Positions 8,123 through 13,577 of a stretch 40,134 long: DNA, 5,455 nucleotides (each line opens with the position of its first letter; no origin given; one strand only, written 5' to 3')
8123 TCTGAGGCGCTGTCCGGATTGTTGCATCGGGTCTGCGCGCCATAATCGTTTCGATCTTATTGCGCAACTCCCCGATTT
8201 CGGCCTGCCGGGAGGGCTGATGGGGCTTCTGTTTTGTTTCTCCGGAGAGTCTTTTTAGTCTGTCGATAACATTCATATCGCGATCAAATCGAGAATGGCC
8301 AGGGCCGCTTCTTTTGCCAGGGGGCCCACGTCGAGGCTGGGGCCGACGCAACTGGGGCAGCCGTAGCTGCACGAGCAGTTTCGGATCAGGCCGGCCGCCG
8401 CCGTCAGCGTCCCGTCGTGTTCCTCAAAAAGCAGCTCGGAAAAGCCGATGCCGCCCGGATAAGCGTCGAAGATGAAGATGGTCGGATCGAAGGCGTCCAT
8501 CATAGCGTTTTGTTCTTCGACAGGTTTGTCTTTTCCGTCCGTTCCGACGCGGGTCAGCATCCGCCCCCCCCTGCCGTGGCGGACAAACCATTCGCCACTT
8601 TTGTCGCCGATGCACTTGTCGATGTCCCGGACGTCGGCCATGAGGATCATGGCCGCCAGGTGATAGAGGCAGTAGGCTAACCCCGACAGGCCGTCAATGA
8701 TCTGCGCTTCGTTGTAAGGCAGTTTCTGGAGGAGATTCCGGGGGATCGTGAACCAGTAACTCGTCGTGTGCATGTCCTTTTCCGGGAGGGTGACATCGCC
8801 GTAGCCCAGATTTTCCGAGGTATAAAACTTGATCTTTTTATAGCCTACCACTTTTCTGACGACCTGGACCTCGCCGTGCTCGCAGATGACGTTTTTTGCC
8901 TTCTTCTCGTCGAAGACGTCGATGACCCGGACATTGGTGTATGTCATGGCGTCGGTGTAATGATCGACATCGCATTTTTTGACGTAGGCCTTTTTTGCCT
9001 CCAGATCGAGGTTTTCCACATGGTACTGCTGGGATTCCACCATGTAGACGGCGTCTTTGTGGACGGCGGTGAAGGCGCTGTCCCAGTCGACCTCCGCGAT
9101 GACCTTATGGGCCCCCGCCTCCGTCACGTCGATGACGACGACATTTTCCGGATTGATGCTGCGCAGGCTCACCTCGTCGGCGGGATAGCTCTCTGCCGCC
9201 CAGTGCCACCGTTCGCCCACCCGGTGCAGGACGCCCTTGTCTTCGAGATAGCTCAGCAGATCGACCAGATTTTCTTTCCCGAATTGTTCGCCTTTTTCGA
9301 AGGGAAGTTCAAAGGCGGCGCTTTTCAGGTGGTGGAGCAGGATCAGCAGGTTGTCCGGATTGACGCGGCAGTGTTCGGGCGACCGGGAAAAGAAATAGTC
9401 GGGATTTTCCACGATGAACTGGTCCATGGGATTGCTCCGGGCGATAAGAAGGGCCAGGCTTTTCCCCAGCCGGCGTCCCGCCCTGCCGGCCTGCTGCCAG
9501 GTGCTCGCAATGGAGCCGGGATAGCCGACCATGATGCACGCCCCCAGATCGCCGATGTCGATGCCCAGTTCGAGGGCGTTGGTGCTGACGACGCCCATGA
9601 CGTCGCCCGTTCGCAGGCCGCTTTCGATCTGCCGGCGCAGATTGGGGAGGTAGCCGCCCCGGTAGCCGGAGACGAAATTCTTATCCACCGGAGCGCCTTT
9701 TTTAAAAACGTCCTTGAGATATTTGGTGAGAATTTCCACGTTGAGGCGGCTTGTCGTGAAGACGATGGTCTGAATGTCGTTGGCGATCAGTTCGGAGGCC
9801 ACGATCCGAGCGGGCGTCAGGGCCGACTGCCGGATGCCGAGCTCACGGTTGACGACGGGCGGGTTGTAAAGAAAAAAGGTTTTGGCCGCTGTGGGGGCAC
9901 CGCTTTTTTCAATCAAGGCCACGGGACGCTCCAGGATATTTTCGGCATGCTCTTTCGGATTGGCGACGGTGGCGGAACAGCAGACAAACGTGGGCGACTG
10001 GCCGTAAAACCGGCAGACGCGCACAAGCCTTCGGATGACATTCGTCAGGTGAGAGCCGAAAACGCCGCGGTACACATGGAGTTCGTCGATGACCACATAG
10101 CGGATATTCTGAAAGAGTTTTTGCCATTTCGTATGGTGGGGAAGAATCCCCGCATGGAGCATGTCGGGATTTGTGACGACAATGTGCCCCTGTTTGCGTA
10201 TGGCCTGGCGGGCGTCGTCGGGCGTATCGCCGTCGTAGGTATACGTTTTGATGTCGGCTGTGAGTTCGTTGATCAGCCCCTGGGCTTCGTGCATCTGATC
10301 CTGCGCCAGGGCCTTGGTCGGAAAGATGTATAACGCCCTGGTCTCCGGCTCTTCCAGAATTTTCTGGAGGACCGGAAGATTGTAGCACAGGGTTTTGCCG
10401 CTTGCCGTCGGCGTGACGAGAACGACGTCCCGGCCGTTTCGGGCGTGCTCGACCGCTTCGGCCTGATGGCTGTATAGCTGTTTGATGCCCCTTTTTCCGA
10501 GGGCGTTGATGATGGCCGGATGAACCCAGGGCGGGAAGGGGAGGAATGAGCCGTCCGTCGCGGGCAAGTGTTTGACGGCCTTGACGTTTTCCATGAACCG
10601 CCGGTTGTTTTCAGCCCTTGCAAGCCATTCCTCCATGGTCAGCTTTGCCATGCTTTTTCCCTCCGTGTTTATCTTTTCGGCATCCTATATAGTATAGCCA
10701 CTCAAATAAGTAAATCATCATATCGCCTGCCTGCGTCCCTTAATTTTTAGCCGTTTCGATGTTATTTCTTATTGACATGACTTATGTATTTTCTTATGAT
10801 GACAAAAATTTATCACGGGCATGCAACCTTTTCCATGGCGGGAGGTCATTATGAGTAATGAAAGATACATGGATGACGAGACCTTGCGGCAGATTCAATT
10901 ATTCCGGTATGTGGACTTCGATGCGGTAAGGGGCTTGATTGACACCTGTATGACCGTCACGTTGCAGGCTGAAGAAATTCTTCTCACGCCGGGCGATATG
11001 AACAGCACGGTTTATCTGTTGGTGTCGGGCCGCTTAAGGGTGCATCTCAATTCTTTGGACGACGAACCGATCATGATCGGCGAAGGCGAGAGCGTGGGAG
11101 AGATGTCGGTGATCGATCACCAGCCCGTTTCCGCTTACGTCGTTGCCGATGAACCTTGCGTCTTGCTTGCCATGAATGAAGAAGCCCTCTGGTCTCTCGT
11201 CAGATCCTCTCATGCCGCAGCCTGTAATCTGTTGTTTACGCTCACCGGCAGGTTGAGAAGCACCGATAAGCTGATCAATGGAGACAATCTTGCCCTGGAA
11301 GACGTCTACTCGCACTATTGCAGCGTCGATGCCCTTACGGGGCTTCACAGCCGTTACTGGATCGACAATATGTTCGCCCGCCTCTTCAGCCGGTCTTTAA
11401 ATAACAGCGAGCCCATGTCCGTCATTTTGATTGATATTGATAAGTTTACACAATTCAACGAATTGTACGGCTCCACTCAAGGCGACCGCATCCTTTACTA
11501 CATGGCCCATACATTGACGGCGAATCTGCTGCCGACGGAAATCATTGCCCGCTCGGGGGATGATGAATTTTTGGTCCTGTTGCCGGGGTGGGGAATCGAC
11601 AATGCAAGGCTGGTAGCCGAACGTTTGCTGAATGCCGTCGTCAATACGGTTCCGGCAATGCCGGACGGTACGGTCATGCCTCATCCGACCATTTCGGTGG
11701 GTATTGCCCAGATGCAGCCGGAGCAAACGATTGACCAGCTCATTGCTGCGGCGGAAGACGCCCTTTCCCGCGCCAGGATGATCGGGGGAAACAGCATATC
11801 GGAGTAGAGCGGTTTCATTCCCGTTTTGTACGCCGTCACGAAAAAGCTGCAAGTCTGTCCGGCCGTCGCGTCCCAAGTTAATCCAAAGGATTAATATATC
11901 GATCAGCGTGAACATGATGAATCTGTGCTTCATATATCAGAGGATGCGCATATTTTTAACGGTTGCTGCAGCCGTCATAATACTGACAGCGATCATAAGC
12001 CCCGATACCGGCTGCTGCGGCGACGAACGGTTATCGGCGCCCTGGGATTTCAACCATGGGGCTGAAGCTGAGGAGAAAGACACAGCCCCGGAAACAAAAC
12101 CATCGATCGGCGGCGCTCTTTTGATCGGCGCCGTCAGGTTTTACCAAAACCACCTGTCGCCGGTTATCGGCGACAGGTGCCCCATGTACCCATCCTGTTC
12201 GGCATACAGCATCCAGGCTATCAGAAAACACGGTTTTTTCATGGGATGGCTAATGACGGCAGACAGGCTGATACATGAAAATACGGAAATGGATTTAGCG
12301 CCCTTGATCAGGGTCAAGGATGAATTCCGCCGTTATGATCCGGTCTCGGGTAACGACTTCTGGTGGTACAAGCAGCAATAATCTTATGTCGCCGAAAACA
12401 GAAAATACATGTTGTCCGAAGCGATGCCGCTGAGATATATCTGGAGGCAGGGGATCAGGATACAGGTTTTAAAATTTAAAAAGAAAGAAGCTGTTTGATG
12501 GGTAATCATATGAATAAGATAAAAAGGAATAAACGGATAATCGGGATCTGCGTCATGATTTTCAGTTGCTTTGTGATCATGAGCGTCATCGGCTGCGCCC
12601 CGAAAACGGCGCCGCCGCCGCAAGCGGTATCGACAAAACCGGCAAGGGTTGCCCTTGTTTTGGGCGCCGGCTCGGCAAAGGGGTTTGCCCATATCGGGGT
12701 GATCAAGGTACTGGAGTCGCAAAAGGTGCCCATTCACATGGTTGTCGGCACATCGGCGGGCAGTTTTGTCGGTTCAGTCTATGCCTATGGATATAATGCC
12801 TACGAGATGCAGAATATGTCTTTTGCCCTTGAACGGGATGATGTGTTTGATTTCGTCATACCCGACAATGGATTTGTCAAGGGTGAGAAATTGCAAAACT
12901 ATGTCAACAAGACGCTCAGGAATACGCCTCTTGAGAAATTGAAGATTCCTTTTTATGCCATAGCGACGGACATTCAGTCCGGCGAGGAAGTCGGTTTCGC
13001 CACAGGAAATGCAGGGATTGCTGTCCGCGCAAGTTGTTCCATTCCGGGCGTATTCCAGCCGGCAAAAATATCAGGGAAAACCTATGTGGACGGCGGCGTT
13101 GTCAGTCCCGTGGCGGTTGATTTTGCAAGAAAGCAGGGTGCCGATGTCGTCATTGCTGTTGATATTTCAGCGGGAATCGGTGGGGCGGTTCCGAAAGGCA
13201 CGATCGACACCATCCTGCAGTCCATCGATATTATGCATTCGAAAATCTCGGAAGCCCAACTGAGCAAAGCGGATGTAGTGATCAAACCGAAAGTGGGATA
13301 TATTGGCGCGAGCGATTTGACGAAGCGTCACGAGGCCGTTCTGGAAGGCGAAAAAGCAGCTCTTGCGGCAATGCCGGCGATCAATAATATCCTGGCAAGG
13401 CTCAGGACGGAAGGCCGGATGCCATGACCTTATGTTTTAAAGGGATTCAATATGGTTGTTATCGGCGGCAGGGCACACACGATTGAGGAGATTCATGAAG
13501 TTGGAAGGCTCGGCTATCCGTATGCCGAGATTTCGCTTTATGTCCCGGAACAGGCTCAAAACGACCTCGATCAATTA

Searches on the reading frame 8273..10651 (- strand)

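Call 20: search_protein_families(library=pfam, proteins=[window:8273-10651:-], max_evalue=0.0001)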
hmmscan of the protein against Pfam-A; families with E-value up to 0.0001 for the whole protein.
window:8273-10651:- (792 aa): 5 families
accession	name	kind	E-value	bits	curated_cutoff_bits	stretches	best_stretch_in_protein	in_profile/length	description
PF00270.35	DEAD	-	3.3e-37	128.2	26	1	61-232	2-164/167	DEAD/DEAH box helicase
PF00271.37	Helicase_C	-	3e-14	53.6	23.5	1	289-393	12-108/110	Helicase conserved C-terminal domain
PF09369.15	MZB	-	1.8e-13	51.4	24.2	1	714-769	29-80/80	MrfA Zn-binding domain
PF04851.21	ResIII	-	8.7e-10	39.2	22.5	1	58-194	3-137/164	Type III restriction enzyme, res subunit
PF22982.3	WHD_HRQ1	-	2.5e-08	35.3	27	1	430-499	1-70/70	ATP-dependent helicase HRQ1, winged helix domain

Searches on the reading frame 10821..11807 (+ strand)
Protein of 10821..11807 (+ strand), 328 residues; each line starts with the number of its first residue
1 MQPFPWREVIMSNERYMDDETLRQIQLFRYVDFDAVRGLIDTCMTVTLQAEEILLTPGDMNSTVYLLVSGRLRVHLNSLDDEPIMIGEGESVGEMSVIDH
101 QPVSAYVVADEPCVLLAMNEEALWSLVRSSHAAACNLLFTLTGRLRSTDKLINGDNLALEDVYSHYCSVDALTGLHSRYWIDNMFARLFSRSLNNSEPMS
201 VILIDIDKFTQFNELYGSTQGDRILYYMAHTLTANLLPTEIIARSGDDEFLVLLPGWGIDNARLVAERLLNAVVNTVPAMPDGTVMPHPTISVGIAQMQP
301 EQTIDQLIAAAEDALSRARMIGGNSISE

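Call 20: search_protein_families(library=pfam, proteins=[window:10821-11807:+], max_evalue=0.0001)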
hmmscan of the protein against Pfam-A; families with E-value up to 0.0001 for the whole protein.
window:10821-11807:+ (328 aa): 2 families
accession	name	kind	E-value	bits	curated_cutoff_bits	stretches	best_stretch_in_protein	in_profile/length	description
PF00990.26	GGDEF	-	7.2e-31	107.6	23.8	1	169-324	3-160/161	Diguanylate cyclase, GGDEF domain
PF00027.35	cNMP_binding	-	1.3e-14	54.3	27.5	1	46-129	2-88/89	Cyclic nucleotide-binding domain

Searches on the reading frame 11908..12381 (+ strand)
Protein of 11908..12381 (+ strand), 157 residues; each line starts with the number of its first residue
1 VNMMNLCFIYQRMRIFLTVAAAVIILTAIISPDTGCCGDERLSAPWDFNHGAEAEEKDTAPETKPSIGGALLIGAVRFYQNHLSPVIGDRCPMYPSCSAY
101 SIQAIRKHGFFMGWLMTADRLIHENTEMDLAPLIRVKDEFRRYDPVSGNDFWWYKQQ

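Call 3: search_protein_families(library=pfam, proteins=[window:11908-12381:+], max_evalue=0.01)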
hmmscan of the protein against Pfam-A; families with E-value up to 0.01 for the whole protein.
window:11908-12381:+ (157 aa): 1 family
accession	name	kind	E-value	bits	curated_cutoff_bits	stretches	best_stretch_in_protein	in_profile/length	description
PF01809.23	YidD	-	1e-16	60.9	27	1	71-122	3-54/67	Putative membrane protein insertion efficiency factor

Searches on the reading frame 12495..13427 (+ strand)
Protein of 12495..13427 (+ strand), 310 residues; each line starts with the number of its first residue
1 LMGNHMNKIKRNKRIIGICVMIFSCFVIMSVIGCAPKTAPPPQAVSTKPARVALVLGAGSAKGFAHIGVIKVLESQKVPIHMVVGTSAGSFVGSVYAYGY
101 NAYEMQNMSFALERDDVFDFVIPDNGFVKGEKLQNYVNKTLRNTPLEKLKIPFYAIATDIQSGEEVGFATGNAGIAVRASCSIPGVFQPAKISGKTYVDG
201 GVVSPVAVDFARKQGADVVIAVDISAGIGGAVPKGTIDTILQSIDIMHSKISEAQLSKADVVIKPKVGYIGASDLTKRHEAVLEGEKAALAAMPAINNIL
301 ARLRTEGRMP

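Call 3: search_protein_families(library=pfam, proteins=[window:12495-13427:+], max_evalue=0.01)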
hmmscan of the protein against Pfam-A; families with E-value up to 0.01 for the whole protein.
window:12495-13427:+ (310 aa): 1 family
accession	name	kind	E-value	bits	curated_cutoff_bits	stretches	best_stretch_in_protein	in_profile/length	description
PF01734.28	Patatin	-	1.6e-28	100.7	27.7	1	54-211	1-190/191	Patatin-like phospholipase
